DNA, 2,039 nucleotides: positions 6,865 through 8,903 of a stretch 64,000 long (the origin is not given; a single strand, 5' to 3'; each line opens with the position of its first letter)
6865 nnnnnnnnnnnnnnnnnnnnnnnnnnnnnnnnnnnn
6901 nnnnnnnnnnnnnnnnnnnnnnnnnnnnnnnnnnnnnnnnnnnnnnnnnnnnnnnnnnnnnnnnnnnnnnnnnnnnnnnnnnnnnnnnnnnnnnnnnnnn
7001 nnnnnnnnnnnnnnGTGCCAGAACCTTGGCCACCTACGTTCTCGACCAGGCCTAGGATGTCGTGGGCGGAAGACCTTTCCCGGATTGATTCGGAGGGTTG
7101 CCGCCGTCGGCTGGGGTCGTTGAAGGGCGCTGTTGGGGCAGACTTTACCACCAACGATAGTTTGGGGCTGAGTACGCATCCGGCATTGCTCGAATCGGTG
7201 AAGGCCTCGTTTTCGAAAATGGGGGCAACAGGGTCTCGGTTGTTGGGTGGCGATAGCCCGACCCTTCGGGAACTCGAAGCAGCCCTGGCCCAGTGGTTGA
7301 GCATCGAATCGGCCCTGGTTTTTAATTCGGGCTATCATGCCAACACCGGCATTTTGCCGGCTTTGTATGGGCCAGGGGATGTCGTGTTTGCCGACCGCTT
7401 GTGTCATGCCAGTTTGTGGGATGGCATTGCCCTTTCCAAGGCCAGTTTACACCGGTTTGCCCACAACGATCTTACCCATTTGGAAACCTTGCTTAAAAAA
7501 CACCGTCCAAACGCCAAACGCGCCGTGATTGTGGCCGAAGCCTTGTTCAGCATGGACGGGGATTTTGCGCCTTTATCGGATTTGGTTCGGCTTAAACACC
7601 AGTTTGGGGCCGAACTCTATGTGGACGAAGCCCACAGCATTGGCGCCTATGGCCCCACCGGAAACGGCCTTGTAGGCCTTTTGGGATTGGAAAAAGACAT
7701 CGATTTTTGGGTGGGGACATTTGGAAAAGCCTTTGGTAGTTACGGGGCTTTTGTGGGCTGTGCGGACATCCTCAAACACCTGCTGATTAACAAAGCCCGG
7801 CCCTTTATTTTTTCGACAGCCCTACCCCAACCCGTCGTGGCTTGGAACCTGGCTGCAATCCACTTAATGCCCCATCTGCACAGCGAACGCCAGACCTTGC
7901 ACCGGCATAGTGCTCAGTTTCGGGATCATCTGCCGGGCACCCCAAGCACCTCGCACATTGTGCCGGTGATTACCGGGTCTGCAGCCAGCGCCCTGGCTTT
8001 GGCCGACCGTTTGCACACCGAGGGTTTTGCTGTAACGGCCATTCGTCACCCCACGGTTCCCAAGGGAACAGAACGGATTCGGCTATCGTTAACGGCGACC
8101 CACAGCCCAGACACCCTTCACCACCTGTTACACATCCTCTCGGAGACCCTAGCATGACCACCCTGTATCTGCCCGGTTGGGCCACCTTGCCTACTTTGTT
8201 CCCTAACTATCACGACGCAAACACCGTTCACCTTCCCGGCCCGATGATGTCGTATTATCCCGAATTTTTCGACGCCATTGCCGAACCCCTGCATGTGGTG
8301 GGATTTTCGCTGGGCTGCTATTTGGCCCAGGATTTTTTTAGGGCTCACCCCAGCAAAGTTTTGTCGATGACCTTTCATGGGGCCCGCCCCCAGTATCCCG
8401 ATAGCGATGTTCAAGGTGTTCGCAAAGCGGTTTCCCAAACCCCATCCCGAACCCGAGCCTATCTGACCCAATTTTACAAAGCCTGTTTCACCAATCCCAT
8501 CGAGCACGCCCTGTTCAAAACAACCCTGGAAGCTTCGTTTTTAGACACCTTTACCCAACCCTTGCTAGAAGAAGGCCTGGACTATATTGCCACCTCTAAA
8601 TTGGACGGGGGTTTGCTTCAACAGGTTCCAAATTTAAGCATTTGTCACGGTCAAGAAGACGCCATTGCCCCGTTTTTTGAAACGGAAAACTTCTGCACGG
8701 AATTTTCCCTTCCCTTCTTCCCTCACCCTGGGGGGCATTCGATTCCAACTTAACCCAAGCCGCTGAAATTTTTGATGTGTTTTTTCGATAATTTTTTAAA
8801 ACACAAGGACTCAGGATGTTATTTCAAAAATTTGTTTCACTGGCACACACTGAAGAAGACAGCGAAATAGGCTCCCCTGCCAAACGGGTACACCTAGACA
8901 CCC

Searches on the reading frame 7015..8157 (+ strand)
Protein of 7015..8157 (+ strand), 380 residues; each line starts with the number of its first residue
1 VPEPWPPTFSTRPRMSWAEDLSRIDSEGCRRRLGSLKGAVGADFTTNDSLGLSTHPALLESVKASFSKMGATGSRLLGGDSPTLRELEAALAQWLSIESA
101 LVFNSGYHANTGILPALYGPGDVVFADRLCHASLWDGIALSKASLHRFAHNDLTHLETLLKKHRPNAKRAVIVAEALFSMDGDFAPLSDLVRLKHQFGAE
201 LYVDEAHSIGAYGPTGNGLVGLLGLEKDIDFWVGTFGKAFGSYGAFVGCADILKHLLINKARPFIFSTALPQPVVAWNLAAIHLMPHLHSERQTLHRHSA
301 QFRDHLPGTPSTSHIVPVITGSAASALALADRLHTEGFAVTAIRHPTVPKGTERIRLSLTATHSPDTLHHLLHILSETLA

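Call 56: search_protein_families(library=pfam, proteins=[window:7015-8157:+], max_evalue=0.001)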
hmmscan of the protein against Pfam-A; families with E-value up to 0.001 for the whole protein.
window:7015-8157:+ (380 aa): 2 families
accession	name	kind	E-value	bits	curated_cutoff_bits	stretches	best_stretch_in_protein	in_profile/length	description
PF00155.27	Aminotran_1_2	-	1.5e-56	192.6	19.7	1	43-374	5-360/361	Aminotransferase class I and II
PF01212.27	Beta_elim_lyase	-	0.00053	19.8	27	0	79-162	29-120/288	Beta-eliminating lyase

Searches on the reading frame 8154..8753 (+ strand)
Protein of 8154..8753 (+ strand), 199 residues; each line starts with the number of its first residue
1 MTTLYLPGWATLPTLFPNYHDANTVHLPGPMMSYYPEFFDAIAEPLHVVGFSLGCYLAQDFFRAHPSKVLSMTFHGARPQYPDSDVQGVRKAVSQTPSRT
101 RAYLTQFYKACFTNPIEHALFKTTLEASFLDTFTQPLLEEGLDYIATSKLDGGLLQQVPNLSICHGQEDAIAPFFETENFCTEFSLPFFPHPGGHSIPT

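Call 56: search_protein_families(library=pfam, proteins=[window:8154-8753:+], max_evalue=0.001)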
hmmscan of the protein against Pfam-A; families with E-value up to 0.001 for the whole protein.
window:8154-8753:+ (199 aa): 1 family
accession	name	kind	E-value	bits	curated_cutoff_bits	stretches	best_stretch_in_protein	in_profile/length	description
PF00561.26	Abhydrolase_1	-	2.7e-05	24.4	25.8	1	44-103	69-130/245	alpha/beta hydrolase fold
